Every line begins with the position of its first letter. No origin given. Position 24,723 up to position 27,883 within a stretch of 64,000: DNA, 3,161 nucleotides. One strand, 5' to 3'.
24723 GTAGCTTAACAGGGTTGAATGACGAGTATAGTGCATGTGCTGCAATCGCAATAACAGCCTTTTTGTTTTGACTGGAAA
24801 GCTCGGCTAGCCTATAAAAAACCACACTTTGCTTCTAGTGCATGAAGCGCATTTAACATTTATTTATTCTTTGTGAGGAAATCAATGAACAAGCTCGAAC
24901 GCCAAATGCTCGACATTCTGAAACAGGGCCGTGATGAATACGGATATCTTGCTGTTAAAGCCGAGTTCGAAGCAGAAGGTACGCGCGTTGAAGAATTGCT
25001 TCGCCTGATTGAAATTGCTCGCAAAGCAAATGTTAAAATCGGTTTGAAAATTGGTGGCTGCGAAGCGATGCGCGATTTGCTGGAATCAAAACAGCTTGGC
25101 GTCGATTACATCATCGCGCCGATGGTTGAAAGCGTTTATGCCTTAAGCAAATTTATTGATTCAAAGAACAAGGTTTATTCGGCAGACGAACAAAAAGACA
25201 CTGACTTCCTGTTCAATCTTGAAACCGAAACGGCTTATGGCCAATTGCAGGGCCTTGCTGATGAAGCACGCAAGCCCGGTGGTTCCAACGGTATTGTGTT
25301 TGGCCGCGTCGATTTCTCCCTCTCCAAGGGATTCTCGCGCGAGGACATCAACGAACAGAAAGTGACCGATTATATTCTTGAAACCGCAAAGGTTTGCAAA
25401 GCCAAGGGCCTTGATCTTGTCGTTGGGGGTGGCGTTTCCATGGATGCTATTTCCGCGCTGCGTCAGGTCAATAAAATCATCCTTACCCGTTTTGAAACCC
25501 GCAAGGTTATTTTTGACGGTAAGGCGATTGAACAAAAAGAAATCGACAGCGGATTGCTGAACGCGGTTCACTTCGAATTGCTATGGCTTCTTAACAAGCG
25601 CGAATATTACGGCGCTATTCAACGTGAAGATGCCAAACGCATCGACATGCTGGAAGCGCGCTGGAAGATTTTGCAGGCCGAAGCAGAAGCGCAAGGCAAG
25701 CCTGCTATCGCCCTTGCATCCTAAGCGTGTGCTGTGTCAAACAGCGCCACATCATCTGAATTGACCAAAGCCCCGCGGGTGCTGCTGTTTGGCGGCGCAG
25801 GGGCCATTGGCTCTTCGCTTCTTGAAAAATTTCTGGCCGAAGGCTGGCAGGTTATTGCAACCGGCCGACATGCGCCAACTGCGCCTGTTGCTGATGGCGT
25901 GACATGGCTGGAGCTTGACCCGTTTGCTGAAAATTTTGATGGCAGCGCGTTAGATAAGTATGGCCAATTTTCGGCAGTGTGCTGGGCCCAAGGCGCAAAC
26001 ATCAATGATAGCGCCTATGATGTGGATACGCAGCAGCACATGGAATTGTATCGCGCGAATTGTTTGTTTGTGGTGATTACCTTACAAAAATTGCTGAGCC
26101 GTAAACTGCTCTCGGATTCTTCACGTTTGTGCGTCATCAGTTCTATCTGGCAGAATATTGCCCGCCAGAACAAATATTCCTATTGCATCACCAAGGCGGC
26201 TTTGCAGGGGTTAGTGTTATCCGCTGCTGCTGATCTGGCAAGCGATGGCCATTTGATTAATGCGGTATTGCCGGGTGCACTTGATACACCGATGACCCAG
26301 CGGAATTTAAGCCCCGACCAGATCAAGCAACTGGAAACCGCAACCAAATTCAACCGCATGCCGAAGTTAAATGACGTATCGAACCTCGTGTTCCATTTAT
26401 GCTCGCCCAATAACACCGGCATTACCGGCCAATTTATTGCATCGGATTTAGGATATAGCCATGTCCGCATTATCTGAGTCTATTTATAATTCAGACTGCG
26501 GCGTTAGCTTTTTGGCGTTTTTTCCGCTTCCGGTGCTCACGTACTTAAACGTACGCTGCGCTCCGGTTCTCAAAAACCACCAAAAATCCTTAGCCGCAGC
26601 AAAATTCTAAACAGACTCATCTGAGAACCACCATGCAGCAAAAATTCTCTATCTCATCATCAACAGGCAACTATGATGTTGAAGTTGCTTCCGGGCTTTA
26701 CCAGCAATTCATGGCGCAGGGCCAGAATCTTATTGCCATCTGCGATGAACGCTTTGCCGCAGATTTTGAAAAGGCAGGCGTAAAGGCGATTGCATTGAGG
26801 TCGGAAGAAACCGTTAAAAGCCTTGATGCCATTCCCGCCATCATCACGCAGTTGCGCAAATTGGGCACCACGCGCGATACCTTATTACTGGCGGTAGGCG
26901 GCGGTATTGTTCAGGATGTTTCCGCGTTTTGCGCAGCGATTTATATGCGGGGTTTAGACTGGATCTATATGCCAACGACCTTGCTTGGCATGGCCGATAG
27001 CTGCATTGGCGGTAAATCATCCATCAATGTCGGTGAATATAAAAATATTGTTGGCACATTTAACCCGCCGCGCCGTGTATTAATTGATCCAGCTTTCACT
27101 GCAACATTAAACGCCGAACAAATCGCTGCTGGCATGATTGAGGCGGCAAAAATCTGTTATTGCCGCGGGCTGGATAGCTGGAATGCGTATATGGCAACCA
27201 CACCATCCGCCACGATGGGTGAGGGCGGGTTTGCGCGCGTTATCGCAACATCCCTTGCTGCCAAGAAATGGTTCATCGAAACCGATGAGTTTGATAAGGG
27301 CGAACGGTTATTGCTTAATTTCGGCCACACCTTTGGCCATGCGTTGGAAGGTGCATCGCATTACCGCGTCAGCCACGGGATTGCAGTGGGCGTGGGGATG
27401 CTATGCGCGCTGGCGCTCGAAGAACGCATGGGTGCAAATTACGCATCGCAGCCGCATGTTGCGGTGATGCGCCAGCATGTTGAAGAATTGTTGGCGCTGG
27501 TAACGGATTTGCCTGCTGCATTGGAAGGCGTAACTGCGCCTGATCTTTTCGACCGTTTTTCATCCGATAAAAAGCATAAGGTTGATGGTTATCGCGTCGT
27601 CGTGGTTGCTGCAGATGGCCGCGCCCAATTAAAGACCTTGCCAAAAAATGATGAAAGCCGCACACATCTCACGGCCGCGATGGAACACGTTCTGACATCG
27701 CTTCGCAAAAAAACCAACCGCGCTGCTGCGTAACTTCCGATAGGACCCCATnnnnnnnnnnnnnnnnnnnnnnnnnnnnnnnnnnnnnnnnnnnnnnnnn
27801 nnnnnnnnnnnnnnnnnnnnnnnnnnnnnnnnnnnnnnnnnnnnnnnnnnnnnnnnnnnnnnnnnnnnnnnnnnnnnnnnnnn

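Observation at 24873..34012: CDP-3,6-dideoxyhexose arm (rfbF-rfbG-rfbH) joined to an acetolactate-synthase-like ThDP enzyme, a DHQ-synthase-family enzyme and an aldolase-like protein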

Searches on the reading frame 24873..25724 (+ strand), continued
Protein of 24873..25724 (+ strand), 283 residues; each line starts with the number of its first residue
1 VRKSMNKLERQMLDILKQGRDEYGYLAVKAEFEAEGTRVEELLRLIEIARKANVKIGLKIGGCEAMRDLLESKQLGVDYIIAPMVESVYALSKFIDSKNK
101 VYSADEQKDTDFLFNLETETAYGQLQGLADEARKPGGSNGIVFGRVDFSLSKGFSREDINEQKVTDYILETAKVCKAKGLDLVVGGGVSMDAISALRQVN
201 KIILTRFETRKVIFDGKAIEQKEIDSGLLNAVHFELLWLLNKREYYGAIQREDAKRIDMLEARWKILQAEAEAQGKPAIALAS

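Call 72: fold_search(model_id=the predicted structure, library=pdb)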
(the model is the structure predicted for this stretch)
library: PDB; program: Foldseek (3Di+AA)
matches with E <= 10: 1874; with E <= 0.001: 297
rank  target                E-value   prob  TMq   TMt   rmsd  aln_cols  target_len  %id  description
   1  6gg3_I                1.8e-08  1.00  0.57  0.39  17.6       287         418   16  Crystal structure of M2 PYK in complex with Alanine. (released 2019-09-04)
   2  4tv5                  4.3e-08  1.00  0.55  0.62   3.5       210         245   18  Crystal Structure of Citrate Synthase SbnG (released 2014-10-29)
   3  3qz6                  4.3e-08  1.00  0.55  0.59   5.2       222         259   12  The crystal structure of HpcH/HpaI aldolase from Desulfitobacterium hafniense DCB-2 (released 2011-03-16)
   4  4tv6                  7.4e-08  1.00  0.52  0.63   4.0       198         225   18  Crystal Structure of Citrate Synthase Variant SbnG E151Q (released 2014-10-29)
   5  4qg8_D                1.2e-07  1.00  0.56  0.40  17.5       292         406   13  crystal structure of PKM2-K305Q mutant (released 2015-02-25)
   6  6tth_A                1.3e-07  1.00  0.56  0.39  17.7       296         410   14  PKM2 in complex with L-threonine (released 2020-01-15)
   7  4qg9_D                2.2e-07  1.00  0.56  0.40  16.8       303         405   12  crystal structure of PKM2-R399E mutant (released 2015-02-25)
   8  6kkh_J                2.2e-07  1.00  0.52  0.44  16.6       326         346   15  Crystal structure of the oxalate bound malyl-CoA lyase from Roseiflexus castenholzii (released 2019-09-04)
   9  8rtf_B                2.4e-07  1.00  0.56  0.40  13.6       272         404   14  Crystal structure of Trypanosoma congolense pyruvate kinase in complex with a single-domain antibody (TcoPYK-sdAb42) (released 2025-04-16)
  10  3qv7_C                2.4e-07  1.00  0.55  0.40   7.5       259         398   15  Crystal structure of Leishmania mexicana pyruvate kinase(LmPYK)in complex with ponceau S and acid blue 25. (released 2011-06-29)
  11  6v74_D                2.5e-07  1.00  0.58  0.39  17.4       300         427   13  Crystal Structure of Human PKM2 in Complex with L-asparagine (released 2020-03-18)
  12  6v75_D                2.5e-07  1.00  0.56  0.38  17.6       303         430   15  Crystal Structure of Human PKM2 in Complex with L-aspartate (released 2020-03-18)
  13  6gg4_C                2.6e-07  1.00  0.54  0.38  17.7       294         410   15  Crystal structure of M2 PYK in complex with Phenyalanine. (released 2018-05-23)
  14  7et8_A                2.8e-07  1.00  0.56  0.61   7.0       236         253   12  Crystal structure of thermostable AbHpaI, a class II metal dependent pyruvate aldolase, HpaI from Acinetobacter bauman (released 2021-11-03)
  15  4b5w_F                3.1e-07  1.00  0.57  0.63   4.0       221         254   11  Crystal structures of divalent metal dependent pyruvate aldolase R70A mutant, HpaI, in complex with pyruvate (released 2012-08-29)
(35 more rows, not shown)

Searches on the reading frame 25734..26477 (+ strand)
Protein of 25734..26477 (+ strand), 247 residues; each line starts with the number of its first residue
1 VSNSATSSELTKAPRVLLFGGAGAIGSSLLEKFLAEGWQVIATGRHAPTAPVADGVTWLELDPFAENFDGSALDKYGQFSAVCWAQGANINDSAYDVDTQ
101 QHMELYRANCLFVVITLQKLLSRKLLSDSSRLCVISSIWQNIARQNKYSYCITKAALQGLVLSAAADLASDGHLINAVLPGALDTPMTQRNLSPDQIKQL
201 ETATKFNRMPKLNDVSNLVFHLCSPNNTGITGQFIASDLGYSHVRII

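Call 3: search_protein_families(library=pfam, proteins=[window:25734-26477:+])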
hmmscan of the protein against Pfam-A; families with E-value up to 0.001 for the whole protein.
window:25734-26477:+ (247 aa): 2 families
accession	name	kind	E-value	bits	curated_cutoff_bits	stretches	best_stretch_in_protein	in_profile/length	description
PF13561.12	adh_short_C2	-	2.6e-22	80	27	1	72-242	65-236/236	Enoyl-(Acyl carrier protein) reductase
PF00106.31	adh_short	-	1.4e-13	51.2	26.6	1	16-191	3-190/195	short chain dehydrogenase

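Call 4: search_protein_families(library=ncbifam, proteins=[window:25734-26477:+])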
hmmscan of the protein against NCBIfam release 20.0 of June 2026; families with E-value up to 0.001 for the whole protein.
window:25734-26477:+ (247 aa): 167 families (the best 25 are shown)
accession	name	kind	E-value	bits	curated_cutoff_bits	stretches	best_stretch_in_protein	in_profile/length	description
NF047420.2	EF_P_mod_YmfI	equivalog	1.6e-27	96.8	238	1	16-238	2-232/236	elongation factor P 5-aminopentanone reductase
NF009466.0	PRK12826.1-2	subfamily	3.8e-19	69.1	222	1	117-237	121-240/248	3-oxoacyl-ACP reductase FabG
NF005559.1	PRK07231.1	subfamily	9.2e-19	67.9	215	1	18-240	9-246/249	glucose 1-dehydrogenase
NF009384.0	PRK12743.1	equivalog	2.6e-18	66.2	264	1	73-241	79-247/258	SDR family oxidoreductase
NF005118.0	PRK06550.1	equivalog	5.8e-18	65.6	270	1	15-242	7-234/236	3-oxoacyl-ACP reductase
NF006693.0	PRK09242.1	equivalog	7.3e-18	64.6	328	1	82-243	93-255/258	SDR family oxidoreductase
TIGR01830.1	3oxo_ACP_reduc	equivalog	3.3e-17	63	297.75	1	20-238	5-235/239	3-oxoacyl-[acyl-carrier-protein] reductase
TIGR02415.1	23BDH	subfamily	6.3e-17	61.8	304.35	1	71-240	70-250/254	acetoin reductase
NF004202.0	PRK05653.2-2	equivalog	1.9e-16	60.4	333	1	15-240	9-246/259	3-oxoacyl-ACP reductase FabG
NF009388.0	PRK12747.1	equivalog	3.3e-16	59.6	376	1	108-237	118-246/252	short chain dehydrogenase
TIGR04504.1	SDR_subfam_2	subfamily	3.8e-16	59.6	250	1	118-241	133-258/260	mycofactocin-coupled SDR family oxidoreductase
NF005753.0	PRK07577.1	equivalog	8.5e-16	58.2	310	1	15-242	5-233/237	SDR family oxidoreductase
NF009468.0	PRK12826.1-4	equivalog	3.5e-15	56.4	318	1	76-239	82-245/256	SDR family oxidoreductase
NF004818.0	PRK06172.1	equivalog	5.6e-15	55.3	336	1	71-241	77-250/253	SDR family oxidoreductase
NF053701.1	CsHdxCHCADhChcB2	equivalog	1e-14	54.7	350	1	113-242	115-243/245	cis-4-hydroxycyclohexanecarboxylate dehydrogenase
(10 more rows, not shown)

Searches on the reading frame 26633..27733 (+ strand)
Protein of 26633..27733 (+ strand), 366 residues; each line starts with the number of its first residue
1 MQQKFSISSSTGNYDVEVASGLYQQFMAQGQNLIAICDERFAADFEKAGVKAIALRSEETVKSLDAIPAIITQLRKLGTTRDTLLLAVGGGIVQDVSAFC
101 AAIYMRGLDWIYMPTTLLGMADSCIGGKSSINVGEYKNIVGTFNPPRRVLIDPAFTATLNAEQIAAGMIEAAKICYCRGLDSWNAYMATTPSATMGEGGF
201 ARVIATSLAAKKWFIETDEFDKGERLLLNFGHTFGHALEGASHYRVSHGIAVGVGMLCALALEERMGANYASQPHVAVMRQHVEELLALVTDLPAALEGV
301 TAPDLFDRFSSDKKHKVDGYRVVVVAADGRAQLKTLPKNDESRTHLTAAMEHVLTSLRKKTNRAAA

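Call 3: search_protein_families(library=pfam, proteins=[window:26633-27733:+])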
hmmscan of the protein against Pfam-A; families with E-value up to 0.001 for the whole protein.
window:26633-27733:+ (366 aa): 2 families
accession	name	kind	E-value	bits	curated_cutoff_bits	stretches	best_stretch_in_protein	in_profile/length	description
PF01761.26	DHQ_synthase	-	1.6e-35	121.6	24.2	1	53-164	2-113/115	3-dehydroquinate synthase N-terminal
PF24621.2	DHQS_C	-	4.9e-25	88.6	27.6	1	167-314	1-143/144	3-dehydroquinate synthase C-terminal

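Call 4: search_protein_families(library=ncbifam, proteins=[window:26633-27733:+])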
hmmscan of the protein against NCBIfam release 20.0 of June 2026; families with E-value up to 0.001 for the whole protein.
window:26633-27733:+ (366 aa): 6 families
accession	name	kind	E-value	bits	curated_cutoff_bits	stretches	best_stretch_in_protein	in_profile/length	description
TIGR04425.1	P_lya_rel_AroB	hypoth_equivalog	4.8e-84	282.4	400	1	7-351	1-346/348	AroB-related putative sugar phosphate phospholyase (cyclizing)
TIGR01357.1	aroB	equivalog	3e-73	247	305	1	37-341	28-339/344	3-dehydroquinate synthase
NF004852.0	PRK06203.1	equivalog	3.2e-38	131.6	333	1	51-259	90-302/407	3-dehydroquinate synthase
NF010556.0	PRK13951.1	equivalog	7.2e-37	127.4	560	1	54-265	210-418/492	bifunctional shikimate kinase AroK/3-dehydroquinate synthase AroB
NF010627.0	PRK14021.1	equivalog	4.9e-36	124.2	565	1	50-327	238-518/542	bifunctional shikimate kinase/3-dehydroquinate synthase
NF002022.0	PRK00843.1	equivalog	3.9e-05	22.8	413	0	27-168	39-169/350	NAD(P)-dependent glycerol-1-phosphate dehydrogenase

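Call 19: search_solved_structures(query=window:26633-27733:+, max_evalue=1e-10)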
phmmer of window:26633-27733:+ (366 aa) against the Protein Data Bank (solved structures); distinct sequences matched with E-value up to 1e-10: 16.
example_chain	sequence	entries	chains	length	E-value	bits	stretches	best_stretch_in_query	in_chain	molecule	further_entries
1ujn_A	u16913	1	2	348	9.9e-39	136.4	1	39-338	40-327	dehydroquinate synthase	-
3qbd_A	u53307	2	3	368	3.4e-38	134.7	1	53-330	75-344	3-dehydroquinate synthase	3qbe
5hvn_A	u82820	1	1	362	8.5e-37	130.1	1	42-268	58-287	3-dehydroquinate synthase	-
3okf_A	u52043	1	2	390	3.1e-36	128.2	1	55-329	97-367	3-dehydroquinate synthase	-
5eks_A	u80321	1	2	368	4.1e-36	127.8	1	54-331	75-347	3-dehydroquinate synthase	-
3clh_A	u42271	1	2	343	2.2e-35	125.4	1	49-264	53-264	3-dehydroquinate synthase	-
6lk2_A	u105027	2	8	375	4.6e-34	121.1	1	4-273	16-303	3-dehydroquinate synthase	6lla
6c5c_A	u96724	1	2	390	1.1e-33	119.9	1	70-268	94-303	3-dehydroquinate synthase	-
7u5s_A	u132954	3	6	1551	1.4e-33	119.5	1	70-268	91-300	Pentafunctional AROM polypeptide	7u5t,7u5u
3zok_A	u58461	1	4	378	4.3e-32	114.6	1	48-268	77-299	3-DEHYDROQUINATE SYNTHASE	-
6hqv_A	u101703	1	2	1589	3.9e-31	111.4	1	61-332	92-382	Pentafunctional AROM polypeptide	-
1xag_A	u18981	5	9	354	1.3e-29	106.4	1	50-326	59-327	3-dehydroquinate synthase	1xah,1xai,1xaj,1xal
1dqs_A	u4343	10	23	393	3e-29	105.2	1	80-267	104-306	PROTEIN (3-DEHYDROQUINATE SYNTHASE) | 3-DEHYDROQUINATE SYNTHASE | Pentafunctional AROM polypeptide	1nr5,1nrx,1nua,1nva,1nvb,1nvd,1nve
2d2x_A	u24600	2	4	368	2.5e-28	102.2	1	47-267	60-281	2-deoxy-scyllo-inosose synthase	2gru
4p53_A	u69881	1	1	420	8.4e-28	100.5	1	55-269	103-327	Cyclase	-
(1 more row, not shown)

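Call 33: find_related_loci(query=A1, collection=genome_contigs, flank=10000)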
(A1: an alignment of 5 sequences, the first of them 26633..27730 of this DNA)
Query A1 (366 aa) in genome_contigs; peptide patterns used: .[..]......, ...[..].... (x = any residue, [..] = any of these).
460 stretches matched a pattern; 409 encode a relative of the query (tblastn E <= 1e-3); the best 80 are kept; 80 distinct loci.
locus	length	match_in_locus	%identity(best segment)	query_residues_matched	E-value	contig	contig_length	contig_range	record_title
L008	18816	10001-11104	88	3-366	0e+0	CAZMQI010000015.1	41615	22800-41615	MAG TPA_asm: uncultured Rhodospirillales bacterium isolate SRP287051_co1_143 genome assembly, contig: NODE_1614_length_4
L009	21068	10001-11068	88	11-366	0e+0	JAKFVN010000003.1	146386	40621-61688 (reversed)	MAG: Alphaproteobacteria bacterium isolate D3_Bin_25 D3_0000042, whole genome shotgun sequence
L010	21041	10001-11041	87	11-357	0e+0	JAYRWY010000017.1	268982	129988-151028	MAG: Alphaproteobacteria bacterium isolate EBPR_ori4bin.18 k141_267281, whole genome shotgun sequence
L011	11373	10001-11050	81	11-360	0e+0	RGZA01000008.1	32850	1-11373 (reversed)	MAG: Alphaproteobacteria bacterium isolate WBA_2_308 contig_100_7, whole genome shotgun sequence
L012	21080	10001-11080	59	1-360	3e-147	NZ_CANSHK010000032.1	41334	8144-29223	MAG: uncultured Methylovirgula sp. isolate SRR15510233_bin.35_metawrap_v1.3_MAG NODE.655_length_41334_cov_8_127111, whol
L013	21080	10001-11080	59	1-360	2e-145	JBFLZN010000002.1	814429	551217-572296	MAG: Pseudomonadota bacterium isolate MAG112 MAG112_2, whole genome shotgun sequence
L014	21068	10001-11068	59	1-354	8e-139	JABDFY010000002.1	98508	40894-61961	MAG: Alphaproteobacteria bacterium isolate BWOrgControl_Nextera19_MAG3 3300020995.a:Ga0206811_1002, whole genome shotgun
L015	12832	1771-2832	57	1-357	3e-134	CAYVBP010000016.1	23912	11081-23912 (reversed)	MAG TPA_asm: uncultured Rhodospirillaceae bacterium isolate SRP192927_co3_841 genome assembly, contig: NODE_4245_length_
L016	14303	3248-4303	57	1-357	2e-129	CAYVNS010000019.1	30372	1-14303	MAG TPA_asm: uncultured Rhodospirillaceae bacterium isolate SRP192927_co3_77 genome assembly, contig: NODE_2890_length_3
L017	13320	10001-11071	51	1-357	1e-126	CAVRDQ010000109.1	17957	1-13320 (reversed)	MAG: uncultured Acidobacteriota bacterium isolate MFD04752.bin.1.81 genome assembly, contig: contig_28083, whole genome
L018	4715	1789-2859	53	1-358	7e-125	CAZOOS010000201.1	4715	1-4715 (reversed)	MAG TPA_asm: uncultured Hyphomicrobium sp. isolate SRP302447_co4_274 genome assembly, contig: NODE_50649_length_4715_cov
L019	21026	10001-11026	55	1-342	5e-123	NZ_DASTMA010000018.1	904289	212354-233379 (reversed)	MAG: Sphingomonas sp. isolate SMAG_U3283 k141_306131, whole genome shotgun sequence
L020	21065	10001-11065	53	4-358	1e-120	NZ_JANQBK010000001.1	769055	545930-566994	Sphingomonas hylomeconis strain CCTCC AB 2013304 contig1, whole genome shotgun sequence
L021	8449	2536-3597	51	1-354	6e-118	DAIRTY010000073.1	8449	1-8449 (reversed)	MAG TPA_asm: Acidobacteriaceae bacterium isolate CTOTU11297 NODE_3133_length_8449_cov_6.976888, whole genome shotgun seq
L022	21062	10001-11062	52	1-354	4e-118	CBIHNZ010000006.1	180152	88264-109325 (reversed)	MAG TPA_asm: uncultured Sphingomonas sp. isolate SRR18156207_binner13_Refined_16 genome assembly, contig: ERZ27336867.67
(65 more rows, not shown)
